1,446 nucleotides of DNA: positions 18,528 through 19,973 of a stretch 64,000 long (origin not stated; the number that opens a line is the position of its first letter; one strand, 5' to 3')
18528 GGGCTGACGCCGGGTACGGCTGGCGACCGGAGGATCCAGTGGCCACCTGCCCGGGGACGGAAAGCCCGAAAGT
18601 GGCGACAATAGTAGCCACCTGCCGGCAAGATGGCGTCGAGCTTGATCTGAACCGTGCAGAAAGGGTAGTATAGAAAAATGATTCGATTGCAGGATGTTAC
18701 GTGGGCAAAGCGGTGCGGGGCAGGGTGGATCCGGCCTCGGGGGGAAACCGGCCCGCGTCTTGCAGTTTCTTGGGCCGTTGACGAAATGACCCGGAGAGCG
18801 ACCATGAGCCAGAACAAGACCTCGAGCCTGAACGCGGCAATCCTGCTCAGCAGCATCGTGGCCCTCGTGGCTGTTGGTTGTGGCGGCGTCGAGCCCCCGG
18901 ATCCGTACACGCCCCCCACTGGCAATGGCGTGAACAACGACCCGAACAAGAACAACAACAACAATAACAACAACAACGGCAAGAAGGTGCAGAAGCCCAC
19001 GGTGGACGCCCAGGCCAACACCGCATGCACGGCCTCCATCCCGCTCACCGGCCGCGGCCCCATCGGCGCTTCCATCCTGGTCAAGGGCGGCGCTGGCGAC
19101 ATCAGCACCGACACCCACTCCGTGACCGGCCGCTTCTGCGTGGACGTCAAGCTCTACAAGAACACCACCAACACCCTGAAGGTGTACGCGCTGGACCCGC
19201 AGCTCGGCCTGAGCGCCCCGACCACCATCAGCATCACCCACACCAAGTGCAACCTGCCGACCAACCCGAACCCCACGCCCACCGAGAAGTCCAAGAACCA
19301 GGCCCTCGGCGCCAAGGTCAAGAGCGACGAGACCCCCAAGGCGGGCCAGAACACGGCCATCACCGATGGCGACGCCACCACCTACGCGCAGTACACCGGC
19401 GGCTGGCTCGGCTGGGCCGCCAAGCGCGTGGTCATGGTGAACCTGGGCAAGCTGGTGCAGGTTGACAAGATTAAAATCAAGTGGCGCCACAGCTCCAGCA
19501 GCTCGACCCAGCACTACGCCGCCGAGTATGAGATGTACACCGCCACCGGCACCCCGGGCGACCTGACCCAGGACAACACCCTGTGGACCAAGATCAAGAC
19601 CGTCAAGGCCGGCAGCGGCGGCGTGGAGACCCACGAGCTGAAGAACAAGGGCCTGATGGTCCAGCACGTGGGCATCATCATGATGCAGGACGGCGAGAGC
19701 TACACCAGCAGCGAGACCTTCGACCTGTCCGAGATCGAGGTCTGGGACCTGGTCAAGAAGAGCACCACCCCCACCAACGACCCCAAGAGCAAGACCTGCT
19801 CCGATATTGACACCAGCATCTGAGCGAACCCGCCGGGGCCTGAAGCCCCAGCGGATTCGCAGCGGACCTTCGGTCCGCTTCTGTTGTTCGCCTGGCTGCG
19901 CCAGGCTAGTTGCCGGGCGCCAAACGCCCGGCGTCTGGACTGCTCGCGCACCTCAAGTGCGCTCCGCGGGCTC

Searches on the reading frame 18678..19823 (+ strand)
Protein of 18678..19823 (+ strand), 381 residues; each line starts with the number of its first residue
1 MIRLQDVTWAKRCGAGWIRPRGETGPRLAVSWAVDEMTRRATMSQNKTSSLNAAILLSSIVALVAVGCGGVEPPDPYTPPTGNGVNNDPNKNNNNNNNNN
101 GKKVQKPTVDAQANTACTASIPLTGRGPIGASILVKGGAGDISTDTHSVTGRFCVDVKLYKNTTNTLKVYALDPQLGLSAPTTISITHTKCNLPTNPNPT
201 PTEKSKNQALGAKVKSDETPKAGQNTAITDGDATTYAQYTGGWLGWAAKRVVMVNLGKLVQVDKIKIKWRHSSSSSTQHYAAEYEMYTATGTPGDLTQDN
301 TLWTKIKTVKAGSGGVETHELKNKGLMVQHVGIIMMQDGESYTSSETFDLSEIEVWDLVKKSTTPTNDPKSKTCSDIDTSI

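Call 40: search_protein_families(library=pfam, proteins=[window:18678-19823:+], max_evalue=0.00001)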
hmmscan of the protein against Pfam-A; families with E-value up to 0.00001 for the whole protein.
window:18678-19823:+ (381 aa): 1 family
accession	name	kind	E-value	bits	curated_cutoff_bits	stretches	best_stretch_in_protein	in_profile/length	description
PF00754.31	F5_F8_type_C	-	9.9e-06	26.1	28.2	1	220-343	9-122/127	F5/8 type C domain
